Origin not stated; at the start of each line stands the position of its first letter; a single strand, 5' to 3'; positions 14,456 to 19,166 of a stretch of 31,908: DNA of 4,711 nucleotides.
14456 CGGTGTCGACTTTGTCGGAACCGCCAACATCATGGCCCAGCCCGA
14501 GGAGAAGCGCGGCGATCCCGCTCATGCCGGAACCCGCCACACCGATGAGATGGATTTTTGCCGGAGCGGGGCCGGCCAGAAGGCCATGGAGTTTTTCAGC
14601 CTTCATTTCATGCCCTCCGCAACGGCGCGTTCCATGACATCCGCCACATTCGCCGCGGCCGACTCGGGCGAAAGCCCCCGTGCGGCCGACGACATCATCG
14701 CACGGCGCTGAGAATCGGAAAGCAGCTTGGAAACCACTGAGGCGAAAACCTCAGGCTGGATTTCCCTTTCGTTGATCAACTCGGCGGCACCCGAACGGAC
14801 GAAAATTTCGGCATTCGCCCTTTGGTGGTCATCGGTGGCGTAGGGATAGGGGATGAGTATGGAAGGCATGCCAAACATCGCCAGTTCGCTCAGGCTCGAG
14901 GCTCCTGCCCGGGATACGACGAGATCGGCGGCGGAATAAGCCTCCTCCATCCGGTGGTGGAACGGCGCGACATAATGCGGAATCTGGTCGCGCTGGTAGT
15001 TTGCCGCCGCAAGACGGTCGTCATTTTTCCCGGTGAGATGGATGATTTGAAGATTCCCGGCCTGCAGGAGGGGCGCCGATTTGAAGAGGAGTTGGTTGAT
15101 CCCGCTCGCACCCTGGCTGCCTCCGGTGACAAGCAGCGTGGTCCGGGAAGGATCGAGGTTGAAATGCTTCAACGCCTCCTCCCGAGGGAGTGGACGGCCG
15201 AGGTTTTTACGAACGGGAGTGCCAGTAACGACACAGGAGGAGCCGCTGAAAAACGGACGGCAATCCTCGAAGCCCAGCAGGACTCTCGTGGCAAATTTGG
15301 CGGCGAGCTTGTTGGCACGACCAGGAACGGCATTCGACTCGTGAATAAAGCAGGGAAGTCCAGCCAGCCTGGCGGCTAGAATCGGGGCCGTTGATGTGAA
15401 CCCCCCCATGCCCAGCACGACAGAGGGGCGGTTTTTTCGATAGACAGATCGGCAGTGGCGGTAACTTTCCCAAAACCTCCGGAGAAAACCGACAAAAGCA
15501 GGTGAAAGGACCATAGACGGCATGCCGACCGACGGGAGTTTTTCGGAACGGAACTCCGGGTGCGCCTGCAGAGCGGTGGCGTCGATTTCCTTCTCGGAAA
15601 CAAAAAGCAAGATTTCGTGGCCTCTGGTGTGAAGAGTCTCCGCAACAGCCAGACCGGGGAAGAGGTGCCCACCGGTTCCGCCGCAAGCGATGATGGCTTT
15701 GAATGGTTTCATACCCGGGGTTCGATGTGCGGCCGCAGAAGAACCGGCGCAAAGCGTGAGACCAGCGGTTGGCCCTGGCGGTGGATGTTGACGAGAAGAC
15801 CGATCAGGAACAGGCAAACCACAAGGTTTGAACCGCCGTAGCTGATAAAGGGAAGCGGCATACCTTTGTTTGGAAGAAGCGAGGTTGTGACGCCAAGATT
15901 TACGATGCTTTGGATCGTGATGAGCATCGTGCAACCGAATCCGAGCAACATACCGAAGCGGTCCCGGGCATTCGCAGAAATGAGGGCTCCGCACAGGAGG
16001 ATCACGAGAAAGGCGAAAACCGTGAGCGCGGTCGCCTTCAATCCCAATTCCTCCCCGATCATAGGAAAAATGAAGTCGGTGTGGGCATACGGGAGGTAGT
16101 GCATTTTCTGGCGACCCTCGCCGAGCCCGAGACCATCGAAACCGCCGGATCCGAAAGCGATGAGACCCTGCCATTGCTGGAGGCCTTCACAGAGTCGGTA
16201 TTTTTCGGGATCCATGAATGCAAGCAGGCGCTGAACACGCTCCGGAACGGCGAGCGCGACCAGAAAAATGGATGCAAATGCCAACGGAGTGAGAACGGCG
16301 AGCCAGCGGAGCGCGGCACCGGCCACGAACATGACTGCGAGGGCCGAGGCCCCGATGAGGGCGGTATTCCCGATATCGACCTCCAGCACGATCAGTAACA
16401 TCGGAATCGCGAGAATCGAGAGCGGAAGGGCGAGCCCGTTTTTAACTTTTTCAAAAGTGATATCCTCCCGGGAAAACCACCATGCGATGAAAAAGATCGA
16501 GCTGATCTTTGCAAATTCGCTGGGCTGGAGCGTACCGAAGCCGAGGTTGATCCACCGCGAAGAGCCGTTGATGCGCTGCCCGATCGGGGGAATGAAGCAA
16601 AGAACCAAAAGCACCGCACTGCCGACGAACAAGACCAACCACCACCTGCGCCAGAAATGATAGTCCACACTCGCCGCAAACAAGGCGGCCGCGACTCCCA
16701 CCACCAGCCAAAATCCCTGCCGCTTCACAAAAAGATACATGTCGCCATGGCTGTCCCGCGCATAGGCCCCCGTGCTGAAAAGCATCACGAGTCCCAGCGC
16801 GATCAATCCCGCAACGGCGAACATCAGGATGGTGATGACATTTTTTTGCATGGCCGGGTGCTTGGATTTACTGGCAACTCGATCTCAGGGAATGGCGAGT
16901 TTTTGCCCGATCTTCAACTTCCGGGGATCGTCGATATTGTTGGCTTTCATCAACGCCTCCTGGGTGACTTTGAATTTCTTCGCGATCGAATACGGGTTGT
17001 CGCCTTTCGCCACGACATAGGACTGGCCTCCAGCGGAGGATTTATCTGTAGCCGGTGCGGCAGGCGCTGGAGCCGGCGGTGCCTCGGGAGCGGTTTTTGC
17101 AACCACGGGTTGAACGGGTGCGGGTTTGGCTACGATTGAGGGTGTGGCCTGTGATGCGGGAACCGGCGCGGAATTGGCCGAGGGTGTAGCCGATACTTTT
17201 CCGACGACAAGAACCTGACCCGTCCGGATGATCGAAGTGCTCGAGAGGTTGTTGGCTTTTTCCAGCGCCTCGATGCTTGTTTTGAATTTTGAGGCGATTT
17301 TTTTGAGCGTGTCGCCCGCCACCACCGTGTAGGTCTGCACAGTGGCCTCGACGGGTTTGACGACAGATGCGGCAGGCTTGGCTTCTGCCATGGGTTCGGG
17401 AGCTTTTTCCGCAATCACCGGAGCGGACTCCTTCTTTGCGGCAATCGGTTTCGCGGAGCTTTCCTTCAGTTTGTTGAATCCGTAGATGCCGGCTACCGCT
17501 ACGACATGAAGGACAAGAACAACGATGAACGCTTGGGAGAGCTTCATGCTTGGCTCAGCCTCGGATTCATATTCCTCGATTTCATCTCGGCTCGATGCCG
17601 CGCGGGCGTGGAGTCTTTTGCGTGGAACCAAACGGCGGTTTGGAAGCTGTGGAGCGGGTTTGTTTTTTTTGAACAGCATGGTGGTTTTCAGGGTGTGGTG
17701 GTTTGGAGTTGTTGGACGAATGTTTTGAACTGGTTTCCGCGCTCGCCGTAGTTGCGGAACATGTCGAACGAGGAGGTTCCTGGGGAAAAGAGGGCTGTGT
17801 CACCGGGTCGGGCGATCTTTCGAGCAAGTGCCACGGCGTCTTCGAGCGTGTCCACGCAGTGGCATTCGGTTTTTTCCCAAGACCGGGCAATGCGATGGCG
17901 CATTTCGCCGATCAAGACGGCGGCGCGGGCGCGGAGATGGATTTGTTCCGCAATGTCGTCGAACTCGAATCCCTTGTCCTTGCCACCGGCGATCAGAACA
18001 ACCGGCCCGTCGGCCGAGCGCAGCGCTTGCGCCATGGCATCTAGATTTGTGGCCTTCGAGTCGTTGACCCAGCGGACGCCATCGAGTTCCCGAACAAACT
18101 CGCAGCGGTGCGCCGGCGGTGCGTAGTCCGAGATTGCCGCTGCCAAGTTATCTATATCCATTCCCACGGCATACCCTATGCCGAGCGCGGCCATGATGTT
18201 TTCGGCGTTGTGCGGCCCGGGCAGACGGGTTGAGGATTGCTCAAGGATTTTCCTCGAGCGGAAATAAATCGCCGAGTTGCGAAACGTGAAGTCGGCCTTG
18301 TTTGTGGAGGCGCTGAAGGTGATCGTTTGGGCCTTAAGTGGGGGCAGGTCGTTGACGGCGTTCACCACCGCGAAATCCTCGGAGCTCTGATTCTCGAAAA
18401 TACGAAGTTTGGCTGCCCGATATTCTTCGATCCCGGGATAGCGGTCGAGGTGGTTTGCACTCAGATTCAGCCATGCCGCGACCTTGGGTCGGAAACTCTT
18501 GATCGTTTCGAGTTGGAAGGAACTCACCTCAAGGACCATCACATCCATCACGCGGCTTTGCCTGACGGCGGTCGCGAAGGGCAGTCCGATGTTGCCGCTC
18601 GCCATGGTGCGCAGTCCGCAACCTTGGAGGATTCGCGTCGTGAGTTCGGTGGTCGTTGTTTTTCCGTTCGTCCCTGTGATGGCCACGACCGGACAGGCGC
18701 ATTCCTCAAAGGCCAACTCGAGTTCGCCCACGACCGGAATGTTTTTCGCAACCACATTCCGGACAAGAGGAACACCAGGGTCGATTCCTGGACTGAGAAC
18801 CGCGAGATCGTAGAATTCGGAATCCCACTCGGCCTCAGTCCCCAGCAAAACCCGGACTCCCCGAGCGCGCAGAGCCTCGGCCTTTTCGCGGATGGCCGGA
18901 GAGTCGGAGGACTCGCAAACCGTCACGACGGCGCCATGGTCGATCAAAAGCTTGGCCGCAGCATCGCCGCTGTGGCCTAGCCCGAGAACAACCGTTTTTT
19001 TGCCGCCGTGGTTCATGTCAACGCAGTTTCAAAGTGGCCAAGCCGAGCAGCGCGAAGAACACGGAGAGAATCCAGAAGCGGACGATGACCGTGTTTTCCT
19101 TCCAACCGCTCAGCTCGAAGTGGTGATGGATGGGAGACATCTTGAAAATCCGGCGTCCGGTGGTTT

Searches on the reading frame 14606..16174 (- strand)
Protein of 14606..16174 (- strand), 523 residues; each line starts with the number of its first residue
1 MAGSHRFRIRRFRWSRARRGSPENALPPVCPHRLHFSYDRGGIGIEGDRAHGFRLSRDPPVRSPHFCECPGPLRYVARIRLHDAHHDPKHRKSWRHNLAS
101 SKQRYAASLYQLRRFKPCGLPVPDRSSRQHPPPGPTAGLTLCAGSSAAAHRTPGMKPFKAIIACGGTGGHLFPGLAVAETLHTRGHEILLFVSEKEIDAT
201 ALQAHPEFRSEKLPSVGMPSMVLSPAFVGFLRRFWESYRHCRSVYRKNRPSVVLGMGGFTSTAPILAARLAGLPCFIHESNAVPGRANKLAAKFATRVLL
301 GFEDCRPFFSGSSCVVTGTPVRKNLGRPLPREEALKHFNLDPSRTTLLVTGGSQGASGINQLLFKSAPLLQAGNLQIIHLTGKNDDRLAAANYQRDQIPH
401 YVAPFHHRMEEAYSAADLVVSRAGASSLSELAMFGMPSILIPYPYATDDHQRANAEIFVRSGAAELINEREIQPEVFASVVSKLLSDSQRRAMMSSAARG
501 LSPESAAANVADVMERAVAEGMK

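Call 79: search_protein_families(library=pfam, proteins=[window:14606-16174:-], max_evalue=0.00001)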
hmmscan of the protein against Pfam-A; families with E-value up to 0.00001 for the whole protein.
window:14606-16174:- (523 aa): 3 families
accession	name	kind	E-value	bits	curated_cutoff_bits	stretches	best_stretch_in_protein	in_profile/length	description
PF04101.22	Glyco_tran_28_C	-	1.9e-42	145.6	22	1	346-501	1-157/166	Glycosyltransferase family 28 C-terminal domain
PF03033.26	Glyco_transf_28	-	2.7e-29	102.5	26.2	1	161-299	2-138/139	Glycosyltransferase family 28 N-terminal domain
PF13579.12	Glyco_trans_4_4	-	8.9e-06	26.6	29.7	0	177-295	10-117/158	Glycosyl transferase 4-like domain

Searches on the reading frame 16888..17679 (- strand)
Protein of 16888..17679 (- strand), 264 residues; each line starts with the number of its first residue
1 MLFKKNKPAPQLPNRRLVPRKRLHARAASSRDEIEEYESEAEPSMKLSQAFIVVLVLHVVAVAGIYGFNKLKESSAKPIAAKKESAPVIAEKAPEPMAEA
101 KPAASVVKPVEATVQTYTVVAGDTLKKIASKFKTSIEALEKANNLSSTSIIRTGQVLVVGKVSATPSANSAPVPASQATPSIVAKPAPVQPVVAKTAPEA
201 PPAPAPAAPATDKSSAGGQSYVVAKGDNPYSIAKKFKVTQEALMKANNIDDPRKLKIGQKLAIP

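Call 79: search_protein_families(library=pfam, proteins=[window:16888-17679:-], max_evalue=0.00001)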
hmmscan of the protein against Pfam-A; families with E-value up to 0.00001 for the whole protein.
window:16888-17679:- (264 aa): 4 families
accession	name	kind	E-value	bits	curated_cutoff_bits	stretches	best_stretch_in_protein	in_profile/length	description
PF01476.26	LysM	-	2.3e-32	111.1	20.9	2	221-264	1-43/43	LysM domain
PF23473.1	LysM3_LYK4_5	-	8.5e-16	58.2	29.3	2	116-157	4-45/48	LYK4/5 LysM3 domain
PF23446.1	LysM1_NFP_LYK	-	5.4e-09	37.2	36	0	124-159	17-53/60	NFP/LYK LysM1 domain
PF23472.1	LysM2_CERK1_LYK3_4_5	-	4e-07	30.3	27.4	0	220-264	7-54/56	LYK3/4/5 LysM2 domain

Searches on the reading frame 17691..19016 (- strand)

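Call 79: search_protein_families(library=pfam, proteins=[window:17691-19016:-], max_evalue=0.00001)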
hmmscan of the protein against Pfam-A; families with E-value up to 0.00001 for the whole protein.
window:17691-19016:- (442 aa): 3 families
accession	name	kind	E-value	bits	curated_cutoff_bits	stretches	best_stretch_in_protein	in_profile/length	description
PF08245.18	Mur_ligase_M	-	4e-31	109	24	1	113-280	1-199/200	Mur ligase middle domain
PF02875.26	Mur_ligase_C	-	2.2e-16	61.3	28.4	1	303-412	1-125/127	Mur ligase, glutamate ligase domain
PF21799.2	MurD-like_N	-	7.9e-10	39.3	27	1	6-97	1-88/88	Mur ligase MurD-like, N-terminal domain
